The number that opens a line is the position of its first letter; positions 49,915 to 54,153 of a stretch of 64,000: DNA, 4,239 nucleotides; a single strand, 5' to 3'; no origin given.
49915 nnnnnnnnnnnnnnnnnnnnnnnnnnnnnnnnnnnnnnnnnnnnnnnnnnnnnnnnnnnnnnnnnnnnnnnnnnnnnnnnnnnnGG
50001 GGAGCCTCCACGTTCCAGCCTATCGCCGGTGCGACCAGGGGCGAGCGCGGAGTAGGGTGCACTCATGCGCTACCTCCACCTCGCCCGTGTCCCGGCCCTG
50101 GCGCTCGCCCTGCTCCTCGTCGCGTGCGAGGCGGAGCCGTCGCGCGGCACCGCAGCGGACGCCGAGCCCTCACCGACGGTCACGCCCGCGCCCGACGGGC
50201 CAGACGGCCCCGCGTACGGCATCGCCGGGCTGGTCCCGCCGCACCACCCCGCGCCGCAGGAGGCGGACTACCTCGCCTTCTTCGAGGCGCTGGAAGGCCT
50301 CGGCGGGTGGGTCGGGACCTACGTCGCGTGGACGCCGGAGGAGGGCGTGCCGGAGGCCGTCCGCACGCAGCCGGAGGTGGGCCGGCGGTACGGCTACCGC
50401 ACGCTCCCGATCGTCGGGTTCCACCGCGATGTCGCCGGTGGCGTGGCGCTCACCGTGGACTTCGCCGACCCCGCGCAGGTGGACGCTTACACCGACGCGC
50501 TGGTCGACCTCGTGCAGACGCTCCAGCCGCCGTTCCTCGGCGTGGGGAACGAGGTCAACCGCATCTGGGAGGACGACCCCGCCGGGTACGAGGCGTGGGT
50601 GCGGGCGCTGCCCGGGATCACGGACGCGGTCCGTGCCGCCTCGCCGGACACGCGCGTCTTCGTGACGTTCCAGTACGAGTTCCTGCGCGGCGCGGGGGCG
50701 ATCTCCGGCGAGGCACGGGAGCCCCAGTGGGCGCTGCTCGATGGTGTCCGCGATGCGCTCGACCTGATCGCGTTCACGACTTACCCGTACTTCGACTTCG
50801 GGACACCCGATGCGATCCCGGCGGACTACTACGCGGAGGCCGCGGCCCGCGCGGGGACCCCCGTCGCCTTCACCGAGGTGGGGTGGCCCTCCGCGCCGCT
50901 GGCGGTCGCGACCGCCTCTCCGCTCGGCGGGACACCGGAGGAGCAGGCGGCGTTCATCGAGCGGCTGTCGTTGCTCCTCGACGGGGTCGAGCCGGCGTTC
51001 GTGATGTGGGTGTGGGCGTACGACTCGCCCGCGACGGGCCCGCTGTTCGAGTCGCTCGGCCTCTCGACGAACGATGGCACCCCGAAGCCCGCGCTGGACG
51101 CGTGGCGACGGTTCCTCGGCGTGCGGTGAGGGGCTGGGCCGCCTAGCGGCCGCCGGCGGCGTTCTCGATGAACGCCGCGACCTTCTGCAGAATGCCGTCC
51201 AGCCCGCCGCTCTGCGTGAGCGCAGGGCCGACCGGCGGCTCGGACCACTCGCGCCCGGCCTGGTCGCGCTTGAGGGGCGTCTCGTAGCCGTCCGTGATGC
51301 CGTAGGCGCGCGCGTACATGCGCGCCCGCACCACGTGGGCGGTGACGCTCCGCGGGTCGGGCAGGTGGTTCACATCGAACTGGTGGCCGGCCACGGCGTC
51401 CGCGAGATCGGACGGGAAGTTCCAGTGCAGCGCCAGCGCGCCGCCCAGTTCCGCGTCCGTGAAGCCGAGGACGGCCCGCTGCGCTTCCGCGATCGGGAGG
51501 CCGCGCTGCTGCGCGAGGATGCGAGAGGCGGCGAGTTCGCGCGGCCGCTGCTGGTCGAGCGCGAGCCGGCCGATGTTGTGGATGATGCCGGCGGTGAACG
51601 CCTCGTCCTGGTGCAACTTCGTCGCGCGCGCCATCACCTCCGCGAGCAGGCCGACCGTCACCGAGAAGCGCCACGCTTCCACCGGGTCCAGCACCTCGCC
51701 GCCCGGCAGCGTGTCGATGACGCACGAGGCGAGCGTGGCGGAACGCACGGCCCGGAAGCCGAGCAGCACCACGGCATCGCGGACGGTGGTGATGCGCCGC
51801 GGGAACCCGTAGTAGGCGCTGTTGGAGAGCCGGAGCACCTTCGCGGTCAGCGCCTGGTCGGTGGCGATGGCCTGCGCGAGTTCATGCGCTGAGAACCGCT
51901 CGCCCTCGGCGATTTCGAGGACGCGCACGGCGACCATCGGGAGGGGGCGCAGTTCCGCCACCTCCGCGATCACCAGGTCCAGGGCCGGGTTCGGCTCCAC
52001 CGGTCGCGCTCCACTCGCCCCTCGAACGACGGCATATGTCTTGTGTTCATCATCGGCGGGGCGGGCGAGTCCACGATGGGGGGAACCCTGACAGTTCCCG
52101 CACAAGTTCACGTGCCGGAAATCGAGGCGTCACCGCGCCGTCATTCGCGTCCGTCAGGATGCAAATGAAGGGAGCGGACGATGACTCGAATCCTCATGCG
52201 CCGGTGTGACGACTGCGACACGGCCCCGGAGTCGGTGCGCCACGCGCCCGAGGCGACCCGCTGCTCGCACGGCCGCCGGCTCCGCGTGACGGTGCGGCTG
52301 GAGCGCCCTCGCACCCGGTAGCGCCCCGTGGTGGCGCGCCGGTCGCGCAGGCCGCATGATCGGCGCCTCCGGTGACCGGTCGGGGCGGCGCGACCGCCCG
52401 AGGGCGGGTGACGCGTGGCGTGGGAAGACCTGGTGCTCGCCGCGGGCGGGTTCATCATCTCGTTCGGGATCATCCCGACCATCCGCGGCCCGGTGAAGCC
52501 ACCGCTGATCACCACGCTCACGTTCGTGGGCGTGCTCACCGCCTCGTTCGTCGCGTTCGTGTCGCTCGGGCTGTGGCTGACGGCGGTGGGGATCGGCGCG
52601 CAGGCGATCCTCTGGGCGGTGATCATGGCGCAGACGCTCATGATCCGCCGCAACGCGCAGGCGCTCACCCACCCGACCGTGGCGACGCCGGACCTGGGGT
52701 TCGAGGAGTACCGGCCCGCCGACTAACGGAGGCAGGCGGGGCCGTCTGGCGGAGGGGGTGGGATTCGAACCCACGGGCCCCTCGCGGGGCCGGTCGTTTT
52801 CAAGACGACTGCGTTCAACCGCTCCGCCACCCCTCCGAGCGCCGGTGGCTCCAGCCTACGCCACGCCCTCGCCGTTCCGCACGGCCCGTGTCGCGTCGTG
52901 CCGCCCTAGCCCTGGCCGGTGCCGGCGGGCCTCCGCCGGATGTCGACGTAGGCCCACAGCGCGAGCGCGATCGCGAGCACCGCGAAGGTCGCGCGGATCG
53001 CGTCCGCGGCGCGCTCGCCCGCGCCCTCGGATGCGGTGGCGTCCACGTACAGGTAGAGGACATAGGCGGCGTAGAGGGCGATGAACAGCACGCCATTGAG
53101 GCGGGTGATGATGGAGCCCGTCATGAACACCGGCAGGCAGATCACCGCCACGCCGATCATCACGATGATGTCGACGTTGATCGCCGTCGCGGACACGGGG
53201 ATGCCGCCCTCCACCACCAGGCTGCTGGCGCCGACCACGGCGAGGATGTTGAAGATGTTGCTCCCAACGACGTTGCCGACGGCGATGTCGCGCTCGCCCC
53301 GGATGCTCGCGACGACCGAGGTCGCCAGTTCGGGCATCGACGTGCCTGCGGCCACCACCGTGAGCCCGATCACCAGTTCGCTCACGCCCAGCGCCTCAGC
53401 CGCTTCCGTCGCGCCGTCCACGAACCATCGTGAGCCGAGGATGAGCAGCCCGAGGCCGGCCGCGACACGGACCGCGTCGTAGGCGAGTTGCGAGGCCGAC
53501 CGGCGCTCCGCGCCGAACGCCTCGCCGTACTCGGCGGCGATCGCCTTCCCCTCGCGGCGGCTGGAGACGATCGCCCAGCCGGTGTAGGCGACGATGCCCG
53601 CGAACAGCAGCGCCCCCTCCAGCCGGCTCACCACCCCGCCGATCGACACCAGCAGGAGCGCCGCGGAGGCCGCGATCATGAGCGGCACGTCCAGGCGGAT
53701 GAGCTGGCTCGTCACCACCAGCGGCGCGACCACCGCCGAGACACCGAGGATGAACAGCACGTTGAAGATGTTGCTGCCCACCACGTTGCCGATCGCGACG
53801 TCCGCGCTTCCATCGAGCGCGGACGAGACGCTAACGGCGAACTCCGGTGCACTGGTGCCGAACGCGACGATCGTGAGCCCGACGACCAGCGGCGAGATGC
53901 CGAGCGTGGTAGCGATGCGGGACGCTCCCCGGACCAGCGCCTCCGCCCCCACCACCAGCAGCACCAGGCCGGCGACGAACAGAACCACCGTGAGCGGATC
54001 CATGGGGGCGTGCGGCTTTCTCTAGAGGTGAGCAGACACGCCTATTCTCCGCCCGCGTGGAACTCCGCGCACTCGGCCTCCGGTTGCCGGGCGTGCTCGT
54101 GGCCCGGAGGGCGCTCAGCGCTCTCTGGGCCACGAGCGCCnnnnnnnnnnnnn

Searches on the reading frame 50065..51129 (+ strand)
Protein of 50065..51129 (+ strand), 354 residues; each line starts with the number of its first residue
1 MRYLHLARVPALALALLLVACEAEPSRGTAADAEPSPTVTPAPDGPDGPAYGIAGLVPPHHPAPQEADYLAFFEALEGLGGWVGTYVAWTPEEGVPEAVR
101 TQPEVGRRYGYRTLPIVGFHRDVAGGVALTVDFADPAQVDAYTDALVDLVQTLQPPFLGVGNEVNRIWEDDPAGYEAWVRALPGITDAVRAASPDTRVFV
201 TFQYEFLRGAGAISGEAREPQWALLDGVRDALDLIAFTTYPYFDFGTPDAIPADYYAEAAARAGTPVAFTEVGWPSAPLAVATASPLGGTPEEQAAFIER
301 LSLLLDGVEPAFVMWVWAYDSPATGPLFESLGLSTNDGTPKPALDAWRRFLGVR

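Call 45: search_protein_families(library=pfam, proteins=[window:50065-51129:+], max_evalue=1)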
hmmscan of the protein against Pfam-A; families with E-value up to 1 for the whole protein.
window:50065-51129:+ (354 aa): 1 family
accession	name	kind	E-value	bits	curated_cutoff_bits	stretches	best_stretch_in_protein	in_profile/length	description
PF07745.19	Glyco_hydro_53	-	0.0062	16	24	1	142-275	118-247/340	Glycosyl hydrolase family 53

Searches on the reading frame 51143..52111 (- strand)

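Call 45: search_protein_families(library=pfam, proteins=[window:51143-52111:-], max_evalue=1)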
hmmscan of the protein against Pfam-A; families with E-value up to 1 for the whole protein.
window:51143-52111:- (322 aa): 2 families
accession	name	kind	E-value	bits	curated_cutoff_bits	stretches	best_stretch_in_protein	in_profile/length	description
PF08668.18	HDOD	-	5.4e-50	170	22.9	1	55-244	2-194/196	HDOD domain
PF01966.28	HD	-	0.048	14.4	22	1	150-207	5-73/116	HD domain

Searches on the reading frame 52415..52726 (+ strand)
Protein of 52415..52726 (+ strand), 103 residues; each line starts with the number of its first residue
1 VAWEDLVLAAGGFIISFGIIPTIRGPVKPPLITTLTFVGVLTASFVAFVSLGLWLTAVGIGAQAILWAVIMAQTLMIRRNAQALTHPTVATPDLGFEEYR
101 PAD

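Call 45: search_protein_families(library=pfam, proteins=[window:52415-52726:+], max_evalue=1)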
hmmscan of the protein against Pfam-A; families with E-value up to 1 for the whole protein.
window:52415-52726:+ (103 aa): 2 families
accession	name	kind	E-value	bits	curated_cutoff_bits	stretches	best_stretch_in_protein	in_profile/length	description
PF16013.10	DUF4781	-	0.14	11.4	27.9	1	4-45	90-132/310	Domain of unknown function (DUF4781)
PF12666.12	PrgI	-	0.35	11.9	27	1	5-76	21-85/91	PrgI family protein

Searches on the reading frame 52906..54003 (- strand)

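Call 8: search_protein_families(library=pfam, proteins=[window:52906-54003:-], max_evalue=0.01)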
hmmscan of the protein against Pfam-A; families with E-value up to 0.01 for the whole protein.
window:52906-54003:- (365 aa): 1 family
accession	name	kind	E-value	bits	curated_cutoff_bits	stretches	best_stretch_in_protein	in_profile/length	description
PF01699.29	Na_Ca_ex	-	6.8e-65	218.1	24.9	2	6-145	3-150/151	Sodium/calcium exchanger protein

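Call 9: search_protein_families(library=ncbifam, proteins=[window:52906-54003:-], max_evalue=0.01)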
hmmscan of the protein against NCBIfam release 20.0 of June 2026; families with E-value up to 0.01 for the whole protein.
window:52906-54003:- (365 aa): 6 families
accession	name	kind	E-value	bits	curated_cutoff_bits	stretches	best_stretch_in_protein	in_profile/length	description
TIGR00367.1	TIGR00367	hypoth_equivalog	7.7e-83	278.2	179.65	1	5-314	4-312/312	calcium/sodium antiporter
NF008005.0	PRK10734.1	equivalog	2.3e-66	224.2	432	1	4-322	3-320/325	calcium/sodium antiporter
TIGR00927.1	2A1904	subfamily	1.9e-20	72.2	710.1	2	197-318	1068-1192/1209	K+-dependent Na+/Ca+ exchanger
TIGR00846.1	caca2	superfamily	7e-12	44.8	317.45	2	187-317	240-370/372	calcium/proton exchanger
TIGR00845.1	caca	equivalog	1.1e-11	43.3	679.85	2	5-102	753-846/921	sodium/calcium exchanger 1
TIGR00378.1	cax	equivalog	2.5e-11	43.4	211.15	2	5-136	207-340/349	calcium/proton exchanger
